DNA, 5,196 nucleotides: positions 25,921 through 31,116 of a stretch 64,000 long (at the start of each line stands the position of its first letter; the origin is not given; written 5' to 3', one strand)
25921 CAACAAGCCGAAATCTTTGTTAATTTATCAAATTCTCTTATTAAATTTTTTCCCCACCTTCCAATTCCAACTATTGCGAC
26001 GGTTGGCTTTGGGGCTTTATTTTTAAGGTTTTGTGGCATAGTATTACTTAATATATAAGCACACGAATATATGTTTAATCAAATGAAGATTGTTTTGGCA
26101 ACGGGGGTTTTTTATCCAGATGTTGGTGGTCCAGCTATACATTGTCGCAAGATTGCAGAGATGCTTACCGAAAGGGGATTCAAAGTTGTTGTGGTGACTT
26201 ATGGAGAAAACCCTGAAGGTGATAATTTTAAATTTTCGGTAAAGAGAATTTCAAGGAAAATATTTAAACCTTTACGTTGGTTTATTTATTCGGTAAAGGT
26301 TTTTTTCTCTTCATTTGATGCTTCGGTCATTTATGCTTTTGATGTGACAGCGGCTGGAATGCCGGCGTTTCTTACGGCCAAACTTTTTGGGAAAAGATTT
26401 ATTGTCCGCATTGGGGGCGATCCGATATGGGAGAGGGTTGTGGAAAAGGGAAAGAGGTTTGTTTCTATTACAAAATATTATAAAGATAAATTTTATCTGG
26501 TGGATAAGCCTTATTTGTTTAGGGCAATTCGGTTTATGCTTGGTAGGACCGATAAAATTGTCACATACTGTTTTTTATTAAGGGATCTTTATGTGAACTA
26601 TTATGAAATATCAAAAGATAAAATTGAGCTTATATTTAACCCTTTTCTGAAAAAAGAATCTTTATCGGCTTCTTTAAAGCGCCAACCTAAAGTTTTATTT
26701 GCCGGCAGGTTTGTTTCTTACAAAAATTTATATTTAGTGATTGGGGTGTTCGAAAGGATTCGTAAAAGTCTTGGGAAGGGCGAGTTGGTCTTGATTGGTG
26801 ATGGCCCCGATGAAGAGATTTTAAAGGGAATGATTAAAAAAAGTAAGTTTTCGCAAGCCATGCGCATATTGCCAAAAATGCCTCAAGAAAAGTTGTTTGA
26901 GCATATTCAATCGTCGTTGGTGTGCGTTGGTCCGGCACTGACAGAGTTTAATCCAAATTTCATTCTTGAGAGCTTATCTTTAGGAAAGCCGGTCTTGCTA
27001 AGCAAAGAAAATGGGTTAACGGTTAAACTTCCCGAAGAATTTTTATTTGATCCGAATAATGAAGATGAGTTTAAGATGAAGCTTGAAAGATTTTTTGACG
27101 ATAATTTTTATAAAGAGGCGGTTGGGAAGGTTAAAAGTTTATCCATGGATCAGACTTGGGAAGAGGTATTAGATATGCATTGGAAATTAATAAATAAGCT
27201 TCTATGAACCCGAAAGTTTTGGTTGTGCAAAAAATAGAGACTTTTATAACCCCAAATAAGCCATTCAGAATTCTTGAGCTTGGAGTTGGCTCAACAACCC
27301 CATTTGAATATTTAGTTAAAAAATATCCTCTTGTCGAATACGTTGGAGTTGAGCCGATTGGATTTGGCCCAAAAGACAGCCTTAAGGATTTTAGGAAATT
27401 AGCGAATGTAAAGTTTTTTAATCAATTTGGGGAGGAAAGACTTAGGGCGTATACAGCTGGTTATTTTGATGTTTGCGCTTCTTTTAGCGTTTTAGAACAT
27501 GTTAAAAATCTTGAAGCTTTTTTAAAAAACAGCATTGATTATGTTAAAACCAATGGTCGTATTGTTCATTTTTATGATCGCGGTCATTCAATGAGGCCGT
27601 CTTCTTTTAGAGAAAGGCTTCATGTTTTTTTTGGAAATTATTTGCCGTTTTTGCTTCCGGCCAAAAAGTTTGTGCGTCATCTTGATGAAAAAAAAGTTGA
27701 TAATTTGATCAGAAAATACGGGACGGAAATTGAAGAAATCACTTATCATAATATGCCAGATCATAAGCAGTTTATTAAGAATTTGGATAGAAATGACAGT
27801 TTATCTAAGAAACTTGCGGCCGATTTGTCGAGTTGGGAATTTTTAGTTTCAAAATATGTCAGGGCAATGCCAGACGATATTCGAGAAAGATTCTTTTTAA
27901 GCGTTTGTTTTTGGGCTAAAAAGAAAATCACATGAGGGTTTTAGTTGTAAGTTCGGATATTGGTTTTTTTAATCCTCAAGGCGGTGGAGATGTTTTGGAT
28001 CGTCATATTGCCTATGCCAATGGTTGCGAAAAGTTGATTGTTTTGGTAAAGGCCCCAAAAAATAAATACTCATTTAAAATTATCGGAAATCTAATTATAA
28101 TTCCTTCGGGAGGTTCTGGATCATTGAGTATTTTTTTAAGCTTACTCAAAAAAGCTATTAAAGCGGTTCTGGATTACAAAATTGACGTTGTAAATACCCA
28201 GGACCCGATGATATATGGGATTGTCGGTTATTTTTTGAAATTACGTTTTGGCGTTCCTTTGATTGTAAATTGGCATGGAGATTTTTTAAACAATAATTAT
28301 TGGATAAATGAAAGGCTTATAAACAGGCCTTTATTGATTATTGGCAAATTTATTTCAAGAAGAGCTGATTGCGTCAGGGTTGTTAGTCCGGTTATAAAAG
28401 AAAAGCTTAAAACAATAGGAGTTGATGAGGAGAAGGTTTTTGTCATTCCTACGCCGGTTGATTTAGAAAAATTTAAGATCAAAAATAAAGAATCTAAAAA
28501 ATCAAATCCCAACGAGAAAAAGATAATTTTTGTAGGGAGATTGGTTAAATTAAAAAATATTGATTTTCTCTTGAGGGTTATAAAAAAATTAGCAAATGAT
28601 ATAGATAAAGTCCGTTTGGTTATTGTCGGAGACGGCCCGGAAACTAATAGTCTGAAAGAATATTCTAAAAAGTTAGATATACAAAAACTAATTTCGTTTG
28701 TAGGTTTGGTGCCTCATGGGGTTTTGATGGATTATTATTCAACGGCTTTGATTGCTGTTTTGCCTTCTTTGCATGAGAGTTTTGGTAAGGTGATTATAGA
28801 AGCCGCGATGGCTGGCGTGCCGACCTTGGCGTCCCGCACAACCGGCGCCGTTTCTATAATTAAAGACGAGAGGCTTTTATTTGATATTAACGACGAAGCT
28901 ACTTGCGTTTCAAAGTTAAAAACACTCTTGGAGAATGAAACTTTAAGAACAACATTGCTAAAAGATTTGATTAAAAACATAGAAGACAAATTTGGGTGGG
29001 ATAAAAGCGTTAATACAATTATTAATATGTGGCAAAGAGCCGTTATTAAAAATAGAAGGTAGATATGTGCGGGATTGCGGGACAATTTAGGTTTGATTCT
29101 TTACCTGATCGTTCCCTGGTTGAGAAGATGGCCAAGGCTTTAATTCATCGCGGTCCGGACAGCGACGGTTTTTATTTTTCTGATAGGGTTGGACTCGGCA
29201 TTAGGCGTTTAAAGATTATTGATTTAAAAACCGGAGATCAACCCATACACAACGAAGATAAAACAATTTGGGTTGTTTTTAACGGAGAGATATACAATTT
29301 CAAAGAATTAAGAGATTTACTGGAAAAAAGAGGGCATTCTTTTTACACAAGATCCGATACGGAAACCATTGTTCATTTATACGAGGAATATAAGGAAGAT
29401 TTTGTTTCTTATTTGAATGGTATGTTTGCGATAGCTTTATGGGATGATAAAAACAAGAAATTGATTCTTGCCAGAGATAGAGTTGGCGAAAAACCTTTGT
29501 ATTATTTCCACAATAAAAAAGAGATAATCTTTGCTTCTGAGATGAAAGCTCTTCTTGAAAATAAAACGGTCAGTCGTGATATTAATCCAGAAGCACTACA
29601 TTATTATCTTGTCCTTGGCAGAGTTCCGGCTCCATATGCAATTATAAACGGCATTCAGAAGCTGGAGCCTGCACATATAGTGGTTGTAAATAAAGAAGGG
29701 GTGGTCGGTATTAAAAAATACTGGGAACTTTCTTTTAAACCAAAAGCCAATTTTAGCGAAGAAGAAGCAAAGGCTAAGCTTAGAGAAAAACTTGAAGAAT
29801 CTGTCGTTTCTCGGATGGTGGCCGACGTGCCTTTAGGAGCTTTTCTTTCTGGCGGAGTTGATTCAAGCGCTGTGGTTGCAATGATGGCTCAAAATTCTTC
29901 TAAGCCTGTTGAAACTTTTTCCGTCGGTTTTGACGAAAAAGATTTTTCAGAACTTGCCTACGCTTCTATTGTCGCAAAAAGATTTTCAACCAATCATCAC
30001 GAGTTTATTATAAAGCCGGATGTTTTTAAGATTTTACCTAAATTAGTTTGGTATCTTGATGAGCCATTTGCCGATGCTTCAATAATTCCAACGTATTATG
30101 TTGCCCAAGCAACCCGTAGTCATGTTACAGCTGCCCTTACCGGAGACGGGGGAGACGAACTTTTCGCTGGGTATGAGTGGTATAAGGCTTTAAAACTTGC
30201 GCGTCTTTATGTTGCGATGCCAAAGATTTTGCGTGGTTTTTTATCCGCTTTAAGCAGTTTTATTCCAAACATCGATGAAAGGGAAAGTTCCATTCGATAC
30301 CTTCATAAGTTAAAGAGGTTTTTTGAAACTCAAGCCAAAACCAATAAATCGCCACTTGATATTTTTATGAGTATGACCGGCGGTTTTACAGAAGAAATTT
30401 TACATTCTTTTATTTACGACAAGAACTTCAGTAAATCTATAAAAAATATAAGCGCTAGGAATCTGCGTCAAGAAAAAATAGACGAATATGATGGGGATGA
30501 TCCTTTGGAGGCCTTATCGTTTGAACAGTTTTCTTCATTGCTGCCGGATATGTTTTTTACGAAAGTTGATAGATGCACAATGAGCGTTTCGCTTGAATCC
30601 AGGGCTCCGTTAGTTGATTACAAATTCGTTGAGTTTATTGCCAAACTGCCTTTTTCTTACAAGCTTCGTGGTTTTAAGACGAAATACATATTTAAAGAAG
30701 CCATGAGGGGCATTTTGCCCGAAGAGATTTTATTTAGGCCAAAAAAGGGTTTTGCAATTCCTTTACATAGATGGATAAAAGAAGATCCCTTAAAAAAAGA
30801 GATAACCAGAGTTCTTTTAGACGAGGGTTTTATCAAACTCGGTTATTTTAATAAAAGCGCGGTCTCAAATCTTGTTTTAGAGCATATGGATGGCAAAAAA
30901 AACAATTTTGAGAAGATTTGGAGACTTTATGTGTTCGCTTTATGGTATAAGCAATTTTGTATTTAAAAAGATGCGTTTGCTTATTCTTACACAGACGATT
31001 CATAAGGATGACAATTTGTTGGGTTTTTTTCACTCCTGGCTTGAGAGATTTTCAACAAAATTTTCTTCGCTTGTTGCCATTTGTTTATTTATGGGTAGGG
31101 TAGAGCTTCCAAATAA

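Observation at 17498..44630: A ~27-kb glycan locus encoding an unusually decorated polysaccharide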

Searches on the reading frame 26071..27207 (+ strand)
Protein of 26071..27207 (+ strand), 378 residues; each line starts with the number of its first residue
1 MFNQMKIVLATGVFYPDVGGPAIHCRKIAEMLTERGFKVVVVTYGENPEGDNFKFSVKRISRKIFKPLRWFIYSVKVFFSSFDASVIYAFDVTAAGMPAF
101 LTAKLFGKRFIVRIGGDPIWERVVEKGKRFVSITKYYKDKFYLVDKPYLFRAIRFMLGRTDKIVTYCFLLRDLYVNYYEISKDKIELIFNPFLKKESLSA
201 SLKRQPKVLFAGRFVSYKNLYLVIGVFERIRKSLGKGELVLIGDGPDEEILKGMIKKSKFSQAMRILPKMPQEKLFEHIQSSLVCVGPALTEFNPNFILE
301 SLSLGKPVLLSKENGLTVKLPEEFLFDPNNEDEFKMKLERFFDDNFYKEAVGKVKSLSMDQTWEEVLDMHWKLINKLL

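Call 6: search_protein_families(library=pfam, proteins=[window:26071-27207:+], max_evalue=0.001)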
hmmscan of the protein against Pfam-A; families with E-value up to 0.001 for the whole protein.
window:26071-27207:+ (378 aa): 5 families
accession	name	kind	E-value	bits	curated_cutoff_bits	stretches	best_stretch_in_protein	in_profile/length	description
PF00534.26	Glycos_transf_1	-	1.8e-18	67.1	26.4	1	203-346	13-160/172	Glycosyl transferases group 1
PF13692.12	Glyco_trans_1_4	-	2e-15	57.7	27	1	206-344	2-142/142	Glycosyl transferases group 1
PF13439.12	Glyco_transf_4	-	2.4e-09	37.9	28.5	1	18-191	1-165/170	Glycosyltransferase Family 4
PF13579.12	Glyco_trans_4_4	-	7.4e-05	23.6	29.7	1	19-190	1-157/158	Glycosyl transferase 4-like domain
PF20706.3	GT4-conflict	-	0.00067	19.2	26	0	189-327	177-325/385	Family 4 Glycosyltransferase in conflict systems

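Call 37: search_protein_families(library=ncbifam, proteins=[window:26071-27207:+], max_evalue=1e-8)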
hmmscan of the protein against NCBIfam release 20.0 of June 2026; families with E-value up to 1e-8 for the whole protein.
window:26071-27207:+ (378 aa): 2 families
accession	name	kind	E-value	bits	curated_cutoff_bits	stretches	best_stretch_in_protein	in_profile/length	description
TIGR03999.1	thiol_BshA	equivalog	6.4e-11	41.8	273.7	1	145-317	130-308/375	N-acetyl-alpha-D-glucosaminyl L-malate synthase BshA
TIGR04157.1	glyco_rSAM_CFB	subfamily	3.8e-10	39.3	400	1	151-317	161-336/406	TIGR04157 family glycosyltransferase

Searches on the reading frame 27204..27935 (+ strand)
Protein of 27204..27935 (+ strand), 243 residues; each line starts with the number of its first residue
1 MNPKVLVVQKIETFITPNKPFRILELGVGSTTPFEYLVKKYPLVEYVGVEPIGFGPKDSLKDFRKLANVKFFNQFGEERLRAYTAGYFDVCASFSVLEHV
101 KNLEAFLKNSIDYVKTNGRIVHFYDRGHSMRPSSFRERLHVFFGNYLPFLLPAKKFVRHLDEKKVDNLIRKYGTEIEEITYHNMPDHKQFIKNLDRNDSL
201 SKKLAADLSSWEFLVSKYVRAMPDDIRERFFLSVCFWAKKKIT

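Call 6: search_protein_families(library=pfam, proteins=[window:27204-27935:+], max_evalue=0.001)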
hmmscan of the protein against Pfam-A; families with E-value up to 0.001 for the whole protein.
window:27204-27935:+ (243 aa): 3 families
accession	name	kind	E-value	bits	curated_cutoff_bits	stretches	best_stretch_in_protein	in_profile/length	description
PF13489.12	Methyltransf_23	-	1.1e-09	38.7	27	1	14-178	16-163/164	Methyltransferase domain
PF08242.18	Methyltransf_12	-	4.3e-06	27.8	30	1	24-120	1-98/98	Methyltransferase domain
PF08241.18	Methyltransf_11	-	5e-06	27.5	21.2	1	24-121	1-94/95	Methyltransferase domain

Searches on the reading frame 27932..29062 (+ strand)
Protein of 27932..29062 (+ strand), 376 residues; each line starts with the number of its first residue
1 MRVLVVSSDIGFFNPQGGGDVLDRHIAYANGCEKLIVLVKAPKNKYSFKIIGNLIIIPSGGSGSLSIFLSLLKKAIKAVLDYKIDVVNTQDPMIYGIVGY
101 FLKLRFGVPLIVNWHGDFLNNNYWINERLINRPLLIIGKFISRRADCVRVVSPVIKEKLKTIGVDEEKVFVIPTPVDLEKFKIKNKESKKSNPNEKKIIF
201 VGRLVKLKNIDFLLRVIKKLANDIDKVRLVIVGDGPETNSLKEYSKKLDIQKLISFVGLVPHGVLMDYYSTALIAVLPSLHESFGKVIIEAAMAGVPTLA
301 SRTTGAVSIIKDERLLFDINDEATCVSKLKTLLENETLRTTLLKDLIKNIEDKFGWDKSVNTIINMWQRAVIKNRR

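Call 6: search_protein_families(library=pfam, proteins=[window:27932-29062:+], max_evalue=0.001)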
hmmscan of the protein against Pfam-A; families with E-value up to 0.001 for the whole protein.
window:27932-29062:+ (376 aa): 6 families
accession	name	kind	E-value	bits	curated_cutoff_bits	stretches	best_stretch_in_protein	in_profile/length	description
PF00534.26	Glycos_transf_1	-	1.7e-35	122.5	26.4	1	184-346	4-165/172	Glycosyl transferases group 1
PF13692.12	Glyco_trans_1_4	-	4.1e-28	98.9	27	1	196-335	2-142/142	Glycosyl transferases group 1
PF13439.12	Glyco_transf_4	-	7.3e-18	65.6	28.5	1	50-180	39-170/170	Glycosyltransferase Family 4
PF20706.3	GT4-conflict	-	8.8e-15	55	26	1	142-354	144-362/385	Family 4 Glycosyltransferase in conflict systems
PF13579.12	Glyco_trans_4_4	-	7.1e-13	49.6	29.7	1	75-173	66-156/158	Glycosyl transferase 4-like domain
PF13524.12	Glyco_trans_1_2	-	5.3e-06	26.9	25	1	217-364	6-143/144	Glycosyl transferase-like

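Call 37: search_protein_families(library=ncbifam, proteins=[window:27932-29062:+], max_evalue=1e-8)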
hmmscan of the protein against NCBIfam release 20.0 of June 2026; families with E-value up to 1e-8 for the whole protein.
window:27932-29062:+ (376 aa): 31 families (the best 25 are shown)
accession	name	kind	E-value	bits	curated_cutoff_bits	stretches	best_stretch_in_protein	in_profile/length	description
TIGR03999.1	thiol_BshA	equivalog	6.3e-28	97.8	273.7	1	139-369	139-372/375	N-acetyl-alpha-D-glucosaminyl L-malate synthase BshA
TIGR04157.1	glyco_rSAM_CFB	subfamily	3.7e-27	95.4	400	1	143-342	168-368/406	TIGR04157 family glycosyltransferase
TIGR03449.1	mycothiol_MshA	equivalog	5.7e-27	94.6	462.5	1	81-371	100-404/406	D-inositol-3-phosphate glycosyltransferase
NF047684.1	TeichurnBiosyTuaC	equivalog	1.1e-24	87.1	550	1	144-369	164-388/391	teichuronic acid biosynthesis protein TuaC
TIGR04063.1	stp3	hypoth_equivalog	2.8e-24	85.7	442.05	1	81-369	90-394/397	TIGR04063 family PEP-CTERM/XrtA system glycosyltransferase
TIGR03088.1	stp2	hypoth_equivalog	1.5e-21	76.9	409.05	1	160-369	153-372/374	TIGR03088 family PEP-CTERM/XrtA system glycosyltransferase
NF041876.1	EPS_EpsE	equivalog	8e-21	74.7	400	1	156-362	173-388/389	exopolysaccharide biosynthesis GT4 family glycosyltransferase EpsE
NF007396.0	PRK09922.1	equivalog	8e-21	74.3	385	1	145-353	136-345/361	lipopolysaccharide 1,6-galactosyltransferase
NF038229.1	Glyco4_Geo_Pelo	equivalog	8.3e-20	71.1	400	1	141-369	106-335/338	GPMC system family 4 glycosyltransferase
TIGR02149.1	glgA_Coryne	subfamily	1.3e-19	70.6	302.4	1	97-369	96-389/391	glycogen synthase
NF050056.1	ProtGlycPglH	equivalog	1.6e-19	70.2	600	1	168-351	158-335/354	GalNAc-alpha-(1->4)-GalNAc-alpha-(1->3)-diNAcBac-PP-undecaprenol alpha-1,4-N-acetyl-D-galactosaminyltransferase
NF046085.1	XrtY_assoc_Gly1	equivalog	1.7e-19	69.9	400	1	148-370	164-384/387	XrtY-associated glycosyltransferase XYAG1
NF050063.1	ProtGlycPglJ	equivalog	2e-19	70.1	500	1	129-344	132-341/363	N-acetylgalactosamine-N,N'-diacetylbacillosaminyl-diphospho-undecaprenol 4-alpha-N-acetylgalactosaminyltransferase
NF053787.1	GlcN_PG_synth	equivalog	2.8e-18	65.9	480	1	76-369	75-358/361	N-acetylglucosaminyl phosphatidylglycerol synthase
NF041010.1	glycosy_Agl16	equivalog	1.8e-17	63.2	575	1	132-366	121-347/352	glycosylation protein Agl16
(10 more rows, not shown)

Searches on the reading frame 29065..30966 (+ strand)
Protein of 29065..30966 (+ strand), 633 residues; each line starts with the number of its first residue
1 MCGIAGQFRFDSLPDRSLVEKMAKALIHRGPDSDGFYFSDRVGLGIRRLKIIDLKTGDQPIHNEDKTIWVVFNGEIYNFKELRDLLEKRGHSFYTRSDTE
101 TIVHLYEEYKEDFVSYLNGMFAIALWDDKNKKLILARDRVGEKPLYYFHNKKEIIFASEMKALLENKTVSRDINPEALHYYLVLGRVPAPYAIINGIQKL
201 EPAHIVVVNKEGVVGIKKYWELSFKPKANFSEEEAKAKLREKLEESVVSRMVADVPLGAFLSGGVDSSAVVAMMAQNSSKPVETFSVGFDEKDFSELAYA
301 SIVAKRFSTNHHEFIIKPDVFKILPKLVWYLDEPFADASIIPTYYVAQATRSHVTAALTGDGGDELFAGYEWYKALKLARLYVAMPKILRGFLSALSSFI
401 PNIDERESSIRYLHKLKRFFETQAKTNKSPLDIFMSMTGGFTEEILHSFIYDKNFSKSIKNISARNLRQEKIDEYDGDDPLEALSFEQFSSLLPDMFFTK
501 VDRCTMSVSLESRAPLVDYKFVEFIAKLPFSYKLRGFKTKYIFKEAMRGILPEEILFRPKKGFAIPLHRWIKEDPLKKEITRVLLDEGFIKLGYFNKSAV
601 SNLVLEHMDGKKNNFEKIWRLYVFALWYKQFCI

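Call 7: search_protein_families(library=pfam, proteins=[window:29065-30966:+], max_evalue=0.001)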
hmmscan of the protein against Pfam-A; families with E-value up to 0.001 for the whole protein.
window:29065-30966:+ (633 aa): 4 families
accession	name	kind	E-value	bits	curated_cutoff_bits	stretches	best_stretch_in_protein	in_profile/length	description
PF00733.27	Asn_synthase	-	1.1e-99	334.9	21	1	238-628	1-353/354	Asparagine synthase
PF13537.11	GATase_7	-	1.6e-48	164.2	25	1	47-164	2-122/123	Glutamine amidotransferase domain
PF13522.11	GATase_6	-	2.8e-39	134.5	27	1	31-159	1-130/130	Glutamine amidotransferase domain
PF06508.19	QueC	-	0.00056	19.9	22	0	260-314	5-58/210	Queuosine biosynthesis protein QueC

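Call 10: search_protein_families(library=ncbifam, proteins=[window:29065-30966:+], max_evalue=0.00001)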
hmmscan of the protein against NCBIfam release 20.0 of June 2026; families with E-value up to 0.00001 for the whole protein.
window:29065-30966:+ (633 aa): 9 families
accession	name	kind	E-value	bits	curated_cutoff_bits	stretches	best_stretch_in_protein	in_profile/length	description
TIGR03108.1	eps_aminotran_1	hypoth_equivalog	5.1e-183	610.1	816.9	1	1-626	1-623/628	XrtA/PEP-CTERM system amidotransferase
TIGR01536.1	asn_synth_AEB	equivalog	7.2e-150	500.4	267.1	1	2-563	1-517/517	asparagine synthase (glutamine-hydrolyzing)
TIGR03104.1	trio_amidotrans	equivalog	5.2e-134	447.6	570.1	2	1-379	1-389/589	N-acetylglutaminylglutamine amidotransferase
NF006949.0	PRK09431.1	equivalog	1.3e-94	317.7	499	2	1-376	1-364/554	asparagine synthase B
NF033535.1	lass_lactam_cya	exception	6.4e-73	246.4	525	1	1-629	1-667/668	lasso peptide isopeptide bond-forming cyclase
NF033561.1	macrolact_Ik_Al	subfamily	2.2e-20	72.8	300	1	110-369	72-333/561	albusnodin/ikarugamycin family macrolactam cyclase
NF001484.0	PRK00331.1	subfamily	2e-14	52.9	381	1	60-166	87-201/601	isomerizing glutamine--fructose-6-phosphate transaminase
TIGR01135.1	glmS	equivalog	2.3e-14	52.8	418.05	1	62-166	88-200/607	glutamine--fructose-6-phosphate transaminase (isomerizing)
TIGR01134.1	purF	equivalog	4.1e-13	49.5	350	1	58-178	84-214/432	amidophosphoribosyltransferase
